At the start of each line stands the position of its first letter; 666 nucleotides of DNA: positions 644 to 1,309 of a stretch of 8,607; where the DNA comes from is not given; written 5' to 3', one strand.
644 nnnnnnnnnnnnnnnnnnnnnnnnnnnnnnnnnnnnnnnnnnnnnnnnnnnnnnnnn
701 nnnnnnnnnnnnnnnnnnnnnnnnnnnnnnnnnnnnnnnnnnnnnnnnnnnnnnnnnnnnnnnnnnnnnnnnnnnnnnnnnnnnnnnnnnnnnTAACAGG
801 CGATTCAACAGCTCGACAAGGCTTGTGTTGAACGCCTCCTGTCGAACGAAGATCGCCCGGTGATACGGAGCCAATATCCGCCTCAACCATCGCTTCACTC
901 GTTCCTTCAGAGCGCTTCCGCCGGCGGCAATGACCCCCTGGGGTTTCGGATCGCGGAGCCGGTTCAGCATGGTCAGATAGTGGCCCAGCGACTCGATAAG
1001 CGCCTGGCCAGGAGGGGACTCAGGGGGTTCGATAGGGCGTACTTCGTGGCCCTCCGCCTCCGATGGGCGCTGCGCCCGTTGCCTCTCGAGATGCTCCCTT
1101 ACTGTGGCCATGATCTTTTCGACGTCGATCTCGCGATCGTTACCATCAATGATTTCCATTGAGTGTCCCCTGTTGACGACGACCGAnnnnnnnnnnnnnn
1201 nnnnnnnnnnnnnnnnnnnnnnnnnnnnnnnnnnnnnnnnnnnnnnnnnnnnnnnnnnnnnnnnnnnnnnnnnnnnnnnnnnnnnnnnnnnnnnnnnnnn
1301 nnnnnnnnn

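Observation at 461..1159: Stand-alone coiled-coil protein with an in-frame 33-bp tandem repeat in the wzm-wzt operon: candidate molecular ruler with built-in length polymorphism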

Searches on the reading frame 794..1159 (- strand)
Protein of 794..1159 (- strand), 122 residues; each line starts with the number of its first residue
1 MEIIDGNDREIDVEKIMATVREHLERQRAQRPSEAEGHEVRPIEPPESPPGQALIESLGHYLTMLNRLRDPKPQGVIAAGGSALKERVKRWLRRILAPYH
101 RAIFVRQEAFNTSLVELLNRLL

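Call 28: find_homologous_proteins(query=A3, max_evalue=0.001)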
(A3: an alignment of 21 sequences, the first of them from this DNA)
Query A3 (21 sequences) (122 aa, profile of the alignment): 36 proteins with E <= 0.001 among 2126 candidates.
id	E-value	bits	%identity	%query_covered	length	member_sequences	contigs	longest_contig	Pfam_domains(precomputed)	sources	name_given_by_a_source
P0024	3.2e-28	117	29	100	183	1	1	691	-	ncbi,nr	ncbi:MAG: hypothetical protein IMF19_12150, partial [Proteobacteria bacterium]|nr:hypothetical prote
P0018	2.9e-23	101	28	99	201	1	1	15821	-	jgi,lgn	jgi:hypothetical protein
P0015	1.6e-22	98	26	91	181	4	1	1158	-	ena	-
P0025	1.5e-20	92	29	95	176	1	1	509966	-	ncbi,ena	-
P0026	1.5e-19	89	31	93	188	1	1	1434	-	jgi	-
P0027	5.1e-18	84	31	92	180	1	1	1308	-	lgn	-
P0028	1.9e-17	82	25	89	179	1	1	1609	-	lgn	-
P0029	2.4e-17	82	30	100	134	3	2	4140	-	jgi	-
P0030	9.9e-17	80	28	92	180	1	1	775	-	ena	-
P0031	2.1e-16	79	33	25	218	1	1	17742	-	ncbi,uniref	ncbi:hypothetical protein, partial [Methanomethylovorans sp.]|uniref:hypothetical protein n=1 Tax=Me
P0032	3.2e-16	78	30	38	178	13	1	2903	-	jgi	-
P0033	4.7e-16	77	44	34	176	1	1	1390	-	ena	-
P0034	1.1e-15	76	33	20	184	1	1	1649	-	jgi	-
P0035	1.4e-15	76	-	-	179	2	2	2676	-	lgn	-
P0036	3.1e-15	75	29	89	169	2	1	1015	-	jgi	-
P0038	3.5e-15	75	35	40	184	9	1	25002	-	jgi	jgi:hypothetical protein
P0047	1.1e-13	70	38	39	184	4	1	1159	-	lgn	-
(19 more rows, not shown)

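Call 29: find_encoding_contigs(protein=P0025, flank=8000, max_places=2)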
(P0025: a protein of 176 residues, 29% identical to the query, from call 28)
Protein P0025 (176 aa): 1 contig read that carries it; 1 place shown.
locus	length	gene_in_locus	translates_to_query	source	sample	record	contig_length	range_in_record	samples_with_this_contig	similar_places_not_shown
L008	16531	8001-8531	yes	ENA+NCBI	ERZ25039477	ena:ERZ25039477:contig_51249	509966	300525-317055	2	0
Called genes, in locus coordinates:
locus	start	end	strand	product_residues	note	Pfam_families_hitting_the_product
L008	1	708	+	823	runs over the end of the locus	PF02516:STT3, PF22627:AglB_core-like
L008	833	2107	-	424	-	PF13439:Glyco_transf_4, PF13579:Glyco_trans_4_4, PF20706:GT4-conflict, PF00534:Glycos_transf_1, PF13692:Glyco_trans_1_4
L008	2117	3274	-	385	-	PF00535:Glycos_transf_2, PF26629:GT2_TM_C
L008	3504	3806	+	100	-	PF01370:Epimerase, PF04321:RmlD_sub_bind (weak), PF16363:GDP_Man_Dehyd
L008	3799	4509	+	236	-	PF01370:Epimerase, PF16363:GDP_Man_Dehyd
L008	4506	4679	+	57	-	-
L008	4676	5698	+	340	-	PF13439:Glyco_transf_4 (faint), PF00534:Glycos_transf_1, PF13692:Glyco_trans_1_4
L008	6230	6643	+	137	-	-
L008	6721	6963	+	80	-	PF13476:AAA_23 (faint), PF00005:ABC_tran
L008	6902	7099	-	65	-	-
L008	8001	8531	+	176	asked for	-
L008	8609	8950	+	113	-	PF13489:Methyltransf_23 (weak), PF07021:MetW, PF13847:Methyltransf_31 (weak), PF13649:Methyltransf_25 (weak)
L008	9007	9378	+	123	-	-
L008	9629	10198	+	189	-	-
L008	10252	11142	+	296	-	-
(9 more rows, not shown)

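Call 30: find_encoding_contigs(protein=P0038, flank=8000, max_places=2)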
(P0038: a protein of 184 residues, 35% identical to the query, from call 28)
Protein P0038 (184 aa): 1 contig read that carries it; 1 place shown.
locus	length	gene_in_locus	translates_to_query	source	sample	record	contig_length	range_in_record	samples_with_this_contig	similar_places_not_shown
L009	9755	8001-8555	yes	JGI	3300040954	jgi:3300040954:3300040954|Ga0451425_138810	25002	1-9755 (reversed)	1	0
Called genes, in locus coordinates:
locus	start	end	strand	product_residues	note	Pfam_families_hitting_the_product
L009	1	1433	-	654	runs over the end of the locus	PF11992:TgpA_N, PF01841:Transglut_core, PF13559:DUF4129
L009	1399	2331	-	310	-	-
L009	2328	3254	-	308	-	PF20030:bpMoxR (weak), PF00004:AAA (weak), PF07726:AAA_3, PF07728:AAA_5, PF17863:AAA_lid_2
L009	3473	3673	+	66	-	PF13459:Fer4_15 (weak), PF13370:Fer4_13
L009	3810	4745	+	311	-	-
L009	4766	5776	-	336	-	PF00316:FBPase, PF18913:FBPase_C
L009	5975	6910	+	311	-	PF01370:Epimerase, PF02719:Polysacc_synt_2 (weak), PF16363:GDP_Man_Dehyd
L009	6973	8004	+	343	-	PF01370:Epimerase, PF16363:GDP_Man_Dehyd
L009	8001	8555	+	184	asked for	-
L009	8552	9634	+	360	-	PF00534:Glycos_transf_1, PF13692:Glyco_trans_1_4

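Call 36: find_related_loci(query=A4, collection=genome_contigs, flank=6000)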
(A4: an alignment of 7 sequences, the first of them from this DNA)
Query A4 (122 aa) in genome_contigs; peptide patterns used: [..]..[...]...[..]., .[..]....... (x = any residue, [..] = any of these).
38 stretches matched a pattern, but none encodes a relative of the query by tblastn (E <= 1e-3).

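Call 37: find_related_loci(query=A4, collection=metagenome_contigs, flank=8000)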
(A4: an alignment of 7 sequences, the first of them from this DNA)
Query A4 (122 aa) in metagenome_contigs; peptide patterns used: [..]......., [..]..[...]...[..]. (x = any residue, [..] = any of these).
116 stretches matched a pattern; 8 encode a relative of the query (tblastn E <= 1e-3); 8 distinct loci.
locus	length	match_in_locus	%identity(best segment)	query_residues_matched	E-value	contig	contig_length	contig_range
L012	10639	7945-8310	86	1-122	2e-68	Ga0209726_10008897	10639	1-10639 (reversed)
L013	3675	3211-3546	46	8-122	8e-27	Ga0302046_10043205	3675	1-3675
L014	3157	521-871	43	3-122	3e-26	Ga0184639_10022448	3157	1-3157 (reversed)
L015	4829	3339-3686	44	1-122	6e-26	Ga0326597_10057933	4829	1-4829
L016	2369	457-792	47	8-122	2e-25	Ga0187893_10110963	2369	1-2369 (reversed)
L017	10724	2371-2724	40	8-122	6e-19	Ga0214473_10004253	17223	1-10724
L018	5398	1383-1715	39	8-115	7e-17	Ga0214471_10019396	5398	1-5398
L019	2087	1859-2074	37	10-84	1e-8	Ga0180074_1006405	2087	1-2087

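Call 41: search_solved_structures(query=A3, max_evalue=1)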
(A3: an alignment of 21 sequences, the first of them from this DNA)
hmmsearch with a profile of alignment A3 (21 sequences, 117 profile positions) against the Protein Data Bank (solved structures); distinct sequences matched with E-value up to 1: 0.

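Call 49: find_related_loci(query=A5, collection=genome_contigs, flank=6000)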
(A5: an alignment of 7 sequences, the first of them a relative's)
Query A5 (184 aa) in genome_contigs; peptide patterns used: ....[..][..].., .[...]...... (x = any residue, [..] = any of these).
119 stretches matched a pattern; 1 encode a relative of the query (tblastn E <= 1e-3); 1 distinct loci.
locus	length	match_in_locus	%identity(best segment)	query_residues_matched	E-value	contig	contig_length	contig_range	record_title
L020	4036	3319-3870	99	1-184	3e-119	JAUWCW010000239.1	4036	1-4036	MAG: Candidatus Rokuibacteriota bacterium isolate CSMAG_2148 CSMAG_2148_k141_1575580_length_4036_cov_5.9718, whole genom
